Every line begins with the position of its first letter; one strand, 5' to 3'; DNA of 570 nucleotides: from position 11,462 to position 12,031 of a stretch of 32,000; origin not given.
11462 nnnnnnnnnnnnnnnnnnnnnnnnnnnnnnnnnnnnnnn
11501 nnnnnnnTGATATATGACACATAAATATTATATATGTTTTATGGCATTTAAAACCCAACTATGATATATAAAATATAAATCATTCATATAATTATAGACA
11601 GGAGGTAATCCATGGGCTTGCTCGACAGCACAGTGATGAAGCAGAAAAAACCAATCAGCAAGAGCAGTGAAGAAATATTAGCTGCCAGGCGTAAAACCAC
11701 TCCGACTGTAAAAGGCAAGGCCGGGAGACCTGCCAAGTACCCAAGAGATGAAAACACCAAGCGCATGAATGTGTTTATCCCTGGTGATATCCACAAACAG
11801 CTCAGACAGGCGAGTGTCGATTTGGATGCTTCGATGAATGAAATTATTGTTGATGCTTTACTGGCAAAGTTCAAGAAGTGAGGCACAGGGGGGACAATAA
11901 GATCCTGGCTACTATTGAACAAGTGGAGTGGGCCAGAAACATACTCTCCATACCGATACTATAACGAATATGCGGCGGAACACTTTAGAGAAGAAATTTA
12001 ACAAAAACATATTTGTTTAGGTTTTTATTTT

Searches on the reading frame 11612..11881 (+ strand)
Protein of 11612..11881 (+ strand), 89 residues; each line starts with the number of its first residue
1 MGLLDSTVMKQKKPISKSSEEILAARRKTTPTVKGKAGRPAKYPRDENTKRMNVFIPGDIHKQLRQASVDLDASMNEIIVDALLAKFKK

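Call 71: search_protein_families(library=pfam, proteins=[window:11612-11881:+], max_evalue=0.01)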
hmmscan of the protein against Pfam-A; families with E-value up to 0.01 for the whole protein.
window:11612-11881:+ (89 aa): 0 families

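Call 90: search_protein_families(library=phrogs, proteins=[window:11612-11881:+], max_evalue=0.01)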
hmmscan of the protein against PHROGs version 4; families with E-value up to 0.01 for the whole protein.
window:11612-11881:+ (89 aa): 2 families
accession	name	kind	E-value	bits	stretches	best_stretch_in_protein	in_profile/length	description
phrog_582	-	transcription regulation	0.00076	20.8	1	46-88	54-96/105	Arc-like repressor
phrog_3180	-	transcription regulation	0.001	20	1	48-82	4-38/50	Arc-like repressor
